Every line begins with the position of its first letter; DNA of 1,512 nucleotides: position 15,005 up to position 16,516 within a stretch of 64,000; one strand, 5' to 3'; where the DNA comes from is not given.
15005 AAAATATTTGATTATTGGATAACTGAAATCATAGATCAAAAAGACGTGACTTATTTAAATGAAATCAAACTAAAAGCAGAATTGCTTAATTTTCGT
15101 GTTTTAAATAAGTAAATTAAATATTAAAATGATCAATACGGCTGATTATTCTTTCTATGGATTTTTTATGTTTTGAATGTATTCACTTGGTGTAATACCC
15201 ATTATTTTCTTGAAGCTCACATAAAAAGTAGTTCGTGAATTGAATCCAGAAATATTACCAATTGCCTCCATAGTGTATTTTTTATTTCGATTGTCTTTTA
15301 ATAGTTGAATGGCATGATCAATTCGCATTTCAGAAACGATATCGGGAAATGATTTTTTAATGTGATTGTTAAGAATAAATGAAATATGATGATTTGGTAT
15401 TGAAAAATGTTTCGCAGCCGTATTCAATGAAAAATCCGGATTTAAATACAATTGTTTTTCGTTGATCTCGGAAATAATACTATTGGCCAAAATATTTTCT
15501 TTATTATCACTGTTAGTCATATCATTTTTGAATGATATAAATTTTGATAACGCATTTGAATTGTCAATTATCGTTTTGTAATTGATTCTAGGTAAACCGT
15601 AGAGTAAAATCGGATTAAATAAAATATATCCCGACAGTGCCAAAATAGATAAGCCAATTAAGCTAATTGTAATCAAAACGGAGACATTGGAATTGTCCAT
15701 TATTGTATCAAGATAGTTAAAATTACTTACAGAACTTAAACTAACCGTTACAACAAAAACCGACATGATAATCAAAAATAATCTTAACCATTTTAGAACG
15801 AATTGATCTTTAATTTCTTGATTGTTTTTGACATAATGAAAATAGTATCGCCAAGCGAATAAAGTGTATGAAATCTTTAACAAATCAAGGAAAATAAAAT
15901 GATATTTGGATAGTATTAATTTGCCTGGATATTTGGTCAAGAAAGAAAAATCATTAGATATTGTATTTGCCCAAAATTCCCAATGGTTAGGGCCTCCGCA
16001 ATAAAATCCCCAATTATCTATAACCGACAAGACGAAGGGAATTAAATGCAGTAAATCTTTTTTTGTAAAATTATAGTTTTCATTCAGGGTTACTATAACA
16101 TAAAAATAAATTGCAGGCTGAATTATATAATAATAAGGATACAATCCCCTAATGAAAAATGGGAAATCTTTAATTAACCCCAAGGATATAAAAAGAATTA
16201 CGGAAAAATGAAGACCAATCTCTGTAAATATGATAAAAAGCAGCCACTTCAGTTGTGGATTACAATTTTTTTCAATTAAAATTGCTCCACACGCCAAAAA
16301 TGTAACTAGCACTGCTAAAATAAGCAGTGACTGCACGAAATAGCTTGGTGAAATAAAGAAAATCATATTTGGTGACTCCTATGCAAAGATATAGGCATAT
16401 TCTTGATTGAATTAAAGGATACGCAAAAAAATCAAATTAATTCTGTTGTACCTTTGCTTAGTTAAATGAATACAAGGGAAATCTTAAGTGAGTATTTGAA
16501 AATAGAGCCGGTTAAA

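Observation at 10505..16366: Accessory regulatory island: pseudo-receiver LytTR regulators plus polytopic-membrane AraC-HTH proteins, inserted between tkt and mfd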

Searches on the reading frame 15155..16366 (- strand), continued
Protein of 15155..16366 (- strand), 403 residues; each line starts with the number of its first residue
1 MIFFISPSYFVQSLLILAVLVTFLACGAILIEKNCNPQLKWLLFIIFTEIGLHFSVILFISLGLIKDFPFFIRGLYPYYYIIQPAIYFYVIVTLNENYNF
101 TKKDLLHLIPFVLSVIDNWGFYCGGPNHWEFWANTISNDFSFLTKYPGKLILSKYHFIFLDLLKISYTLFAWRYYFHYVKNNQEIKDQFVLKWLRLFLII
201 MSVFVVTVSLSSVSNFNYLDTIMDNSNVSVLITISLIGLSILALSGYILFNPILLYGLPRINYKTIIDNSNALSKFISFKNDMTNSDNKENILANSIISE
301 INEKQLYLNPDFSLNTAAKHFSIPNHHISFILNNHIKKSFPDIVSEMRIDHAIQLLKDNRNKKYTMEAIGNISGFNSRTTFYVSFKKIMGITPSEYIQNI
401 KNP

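Call 58: find_encoding_contigs(protein=P0001, flank=1000, max_places=2)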
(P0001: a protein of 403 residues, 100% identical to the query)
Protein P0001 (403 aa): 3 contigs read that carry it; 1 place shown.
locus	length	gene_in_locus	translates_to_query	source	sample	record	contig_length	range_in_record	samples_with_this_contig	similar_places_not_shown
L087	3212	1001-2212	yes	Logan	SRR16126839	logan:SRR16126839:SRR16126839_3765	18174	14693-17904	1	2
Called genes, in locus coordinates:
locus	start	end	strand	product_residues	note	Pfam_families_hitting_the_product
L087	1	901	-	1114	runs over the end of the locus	PF17757:UvrB_inter, PF02559:CarD_TRCF_RID, PF00270:DEAD, PF04851:ResIII, PF22590:Cas3-like_C_2 (faint), PF00271:Helicase_C, PF03461:TRCF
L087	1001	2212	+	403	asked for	PF12833:HTH_18, PF00165:HTH_AraC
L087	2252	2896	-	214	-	-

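Call 59: find_encoding_contigs(protein=P0052, flank=5000, max_places=1)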
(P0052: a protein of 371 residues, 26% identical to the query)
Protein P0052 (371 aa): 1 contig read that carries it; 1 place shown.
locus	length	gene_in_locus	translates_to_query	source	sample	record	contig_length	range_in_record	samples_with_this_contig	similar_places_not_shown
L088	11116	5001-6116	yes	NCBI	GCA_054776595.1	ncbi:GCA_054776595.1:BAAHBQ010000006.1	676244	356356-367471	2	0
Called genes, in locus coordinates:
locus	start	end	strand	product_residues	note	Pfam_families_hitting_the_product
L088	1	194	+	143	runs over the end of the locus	PF02502:LacAB_rpiB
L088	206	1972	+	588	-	PF00664:ABC_membrane, PF00005:ABC_tran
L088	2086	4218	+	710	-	PF12805:FUSC-like, PF11744:ALMT (weak), PF13515:FUSC_2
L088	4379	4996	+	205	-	PF00929:RNase_T, PF16473:Rv2179c-like (weak)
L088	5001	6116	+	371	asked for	PF12833:HTH_18, PF00165:HTH_AraC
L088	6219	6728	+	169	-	-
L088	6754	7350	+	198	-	PF04264:YceI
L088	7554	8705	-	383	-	PF02163:Peptidase_M50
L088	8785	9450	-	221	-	PF00702:Hydrolase, PF13419:HAD_2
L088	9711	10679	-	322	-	PF03255:ACCA, PF01039:Carboxyl_trans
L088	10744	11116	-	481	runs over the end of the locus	PF00753:Lactamase_B, PF12706:Lactamase_B_2, PF16661:Lactamase_B_6 (weak), PF10996:Beta-Casp, PF07521:RMMBL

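Call 60: find_encoding_contigs(protein=P0090, flank=5000, max_places=1)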
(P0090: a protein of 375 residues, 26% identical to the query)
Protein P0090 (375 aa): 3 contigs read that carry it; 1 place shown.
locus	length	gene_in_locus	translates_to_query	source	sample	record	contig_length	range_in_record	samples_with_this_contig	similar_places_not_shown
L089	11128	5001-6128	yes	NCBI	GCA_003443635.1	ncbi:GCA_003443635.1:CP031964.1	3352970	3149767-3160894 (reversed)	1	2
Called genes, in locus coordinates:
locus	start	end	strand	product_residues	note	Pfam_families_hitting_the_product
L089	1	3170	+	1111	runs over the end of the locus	PF17757:UvrB_inter, PF02559:CarD_TRCF_RID, PF00270:DEAD, PF04851:ResIII, PF00271:Helicase_C, PF03461:TRCF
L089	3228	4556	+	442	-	PF13098:Thioredoxin_2 (faint), PF00085:Thioredoxin (faint), PF00578:AhpC-TSA, PF08534:Redoxin, PF13905:Thioredoxin_8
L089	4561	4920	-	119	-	PF08378:NERD (weak), PF02021:UPF0102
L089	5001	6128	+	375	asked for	PF12833:HTH_18, PF00165:HTH_AraC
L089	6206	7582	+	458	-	PF00144:Beta-lactamase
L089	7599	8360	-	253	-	PF01602:Adaptin_N (weak), PF12717:Cnd1 (weak), PF02985:HEAT (faint), PF13646:HEAT_2 (faint)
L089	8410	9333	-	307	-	PF02016:Peptidase_S66, PF17676:Peptidase_S66C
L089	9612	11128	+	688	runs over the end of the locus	PF00133:tRNA-synt_1, PF09334:tRNA-synt_1g, PF08264:Anticodon_1 (weak), PF19303:Anticodon_3, PF01588:tRNA_bind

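Call 80: fold_search(model_id=the predicted structure, library=pdb)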
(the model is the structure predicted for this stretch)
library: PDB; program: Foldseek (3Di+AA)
matches with E <= 10: 1134; with E <= 0.001: 0
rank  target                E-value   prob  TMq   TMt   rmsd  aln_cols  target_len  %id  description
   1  6swi                  1.8e-03  1.00  0.24  0.76   1.7       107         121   20  The C-terminal domain of AraT, a response regulator from Geobacillus stearothermophilus (released 2020-10-14)
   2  3lsg_A                2.4e-03  1.00  0.24  0.85   2.0       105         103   24  The crystal structure of the C-terminal domain of the two-component response regulator yesN from Fusobacterium nucleat (released 2010-02-23)
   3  3oou                  3.7e-03  1.00  0.23  0.85   1.6       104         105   23  The structure of a protein with unkown function from Listeria innocua (released 2010-09-22)
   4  3lsg_C                5.8e-03  1.00  0.23  0.83   2.1       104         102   24  The crystal structure of the C-terminal domain of the two-component response regulator yesN from Fusobacterium nucleat (released 2010-02-23)
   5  3lsg_E                1.0e-02  1.00  0.22  0.82   2.5       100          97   23  The crystal structure of the C-terminal domain of the two-component response regulator yesN from Fusobacterium nucleat (released 2010-02-23)
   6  3mkl_B                1.3e-02  1.00  0.24  0.77   4.2       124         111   17  Crystal structure of DNA-binding transcriptional dual regulator from Escherichia coli K-12 (released 2010-04-28)
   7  8xwp_R                1.3e-02  1.00  0.32  0.40   9.0       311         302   12  Cryo-EM structure of ET-1 bound ETBR-DNGI complex (released 2024-10-02)
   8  8gng_A                1.5e-02  1.00  0.35  0.46  10.0       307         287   12  Crystal structure of human adenosine A2A receptor in complex with istradefylline. (released 2023-03-22)
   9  3oio                  1.8e-02  1.00  0.24  0.75   3.6       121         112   17  Crystal structure of transcriptional regulator (AraC-type DNA-binding domain-containing proteins) from Chromobacterium v (released 2010-09-08)
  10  8gng_X                1.8e-02  1.00  0.34  0.44   7.2       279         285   11  Crystal structure of human adenosine A2A receptor in complex with istradefylline. (released 2023-03-22)
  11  6p7t                  1.9e-02  1.00  0.21  0.30  21.3       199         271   16  Crystal structure of apo ToxT K231A from Vibrio cholerae strain SCE256 (released 2020-01-01)
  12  3w6v_A                2.4e-02  1.00  0.23  0.78   2.0       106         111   16  Crystal structure of the DNA-binding domain of AdpA, the global transcriptional factor, in complex with a target DNA (released 2013-09-18)
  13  3lsg_D                2.6e-02  1.00  0.22  0.82   2.1        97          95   22  The crystal structure of the C-terminal domain of the two-component response regulator yesN from Fusobacterium nucleat (released 2010-02-23)
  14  8vst_A                3.1e-02  1.00  0.23  0.36   2.4       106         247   24  Rns mutant H20A/R75A (released 2025-07-23)
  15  6tq6_A                3.1e-02  1.00  0.35  0.45   7.9       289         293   11  Crystal structure of the Orexin-1 receptor in complex with Compound 14 (released 2020-01-01)
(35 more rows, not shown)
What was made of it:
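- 15155..16366 (-): AraB: 7TM domain (helices 7-31, 37-62, 76-94, 102-117, 153-181, 189-218, 228-250), disordered linker 257-284, AraC DNA-binding domain 285-401. DNA-binding domain matches AraT, YesN and MarA with TM-score (target-normalised) 0.72-0.85 (call 80).
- On AraC/XylS family transcription regulators: The fold matches AraT, YesN, MarA and Rns DNA-binding domains (call 80).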

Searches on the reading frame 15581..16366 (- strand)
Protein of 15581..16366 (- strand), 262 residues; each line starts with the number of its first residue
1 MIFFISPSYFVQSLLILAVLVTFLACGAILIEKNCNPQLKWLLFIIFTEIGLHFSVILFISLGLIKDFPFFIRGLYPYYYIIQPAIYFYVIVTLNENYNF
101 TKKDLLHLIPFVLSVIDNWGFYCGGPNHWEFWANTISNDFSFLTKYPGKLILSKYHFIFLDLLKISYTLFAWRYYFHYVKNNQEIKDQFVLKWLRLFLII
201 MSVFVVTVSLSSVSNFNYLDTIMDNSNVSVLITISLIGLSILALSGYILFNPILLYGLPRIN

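Call 42: search_protein_representatives(alignment_id=A3)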
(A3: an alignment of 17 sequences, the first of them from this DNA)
Query: 17 sequences, 248 profile positions. Proteins with E-value up to 0.001 (for the whole library): 10506; up to 1e-10: 5592; up to 1e-30: 307. The best 150 are listed.
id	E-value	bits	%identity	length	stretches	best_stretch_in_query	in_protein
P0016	9.5e-83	293.7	-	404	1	6-248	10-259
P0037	1.9e-70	253.4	-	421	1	6-248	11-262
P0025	1.5e-69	250.5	-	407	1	4-248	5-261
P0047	1.1e-58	214.9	-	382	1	1-247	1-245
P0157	6.1e-50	186.2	-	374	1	4-247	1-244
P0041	1.7e-47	178.2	-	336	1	86-248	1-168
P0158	2.6e-47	177.6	-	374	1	7-247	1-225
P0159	1.6e-43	165.2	-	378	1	4-247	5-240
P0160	3.7e-43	164.0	-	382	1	5-246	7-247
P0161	6.3e-43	163.3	-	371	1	6-245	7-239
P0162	1.5e-42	162.0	-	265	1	8-247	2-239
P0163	2.1e-42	161.5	-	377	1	6-247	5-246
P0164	4.1e-41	157.3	-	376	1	7-246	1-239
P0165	4.5e-41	157.2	-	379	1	4-245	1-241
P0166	4.7e-41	157.1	-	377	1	3-246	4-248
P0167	5.3e-41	156.9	-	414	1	2-247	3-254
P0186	1.9e-38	148.6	-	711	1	6-246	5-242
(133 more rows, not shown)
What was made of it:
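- On Unnamed 7TM-AraC family (defined here by profile A3): There are 10,506 representatives at E <= 1e-3 and 5,592 at <= 1e-10 (call 42).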

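Call 45: list_cluster_members(proteins=[P0157, P0186, P0167, P0160, P0001, P0111])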
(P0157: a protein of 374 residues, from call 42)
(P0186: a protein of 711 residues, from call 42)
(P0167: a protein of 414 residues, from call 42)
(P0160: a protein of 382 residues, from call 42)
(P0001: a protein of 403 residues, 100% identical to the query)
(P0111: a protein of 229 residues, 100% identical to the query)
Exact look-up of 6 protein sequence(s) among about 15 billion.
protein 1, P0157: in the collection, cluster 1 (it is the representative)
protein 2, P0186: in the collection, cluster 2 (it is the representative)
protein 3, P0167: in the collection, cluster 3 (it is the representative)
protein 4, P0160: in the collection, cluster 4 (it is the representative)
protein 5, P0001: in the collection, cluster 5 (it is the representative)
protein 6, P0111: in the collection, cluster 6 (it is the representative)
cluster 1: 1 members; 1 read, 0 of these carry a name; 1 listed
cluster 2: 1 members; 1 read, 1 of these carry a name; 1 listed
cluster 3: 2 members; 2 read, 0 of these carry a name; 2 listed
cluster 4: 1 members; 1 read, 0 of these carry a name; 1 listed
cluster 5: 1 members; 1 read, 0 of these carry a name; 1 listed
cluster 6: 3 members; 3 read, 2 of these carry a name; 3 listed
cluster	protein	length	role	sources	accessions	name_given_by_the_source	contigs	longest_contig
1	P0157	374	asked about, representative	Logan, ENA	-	-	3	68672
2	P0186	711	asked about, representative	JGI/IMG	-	AraC-like DNA-binding protein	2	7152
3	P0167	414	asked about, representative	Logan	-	-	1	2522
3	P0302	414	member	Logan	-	-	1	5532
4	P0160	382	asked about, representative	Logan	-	-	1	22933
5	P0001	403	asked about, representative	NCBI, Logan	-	-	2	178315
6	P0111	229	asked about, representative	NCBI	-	-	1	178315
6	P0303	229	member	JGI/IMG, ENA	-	DNA-binding LytR/AlgR family response regulator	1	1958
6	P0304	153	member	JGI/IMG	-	DNA-binding LytR/AlgR family response regulator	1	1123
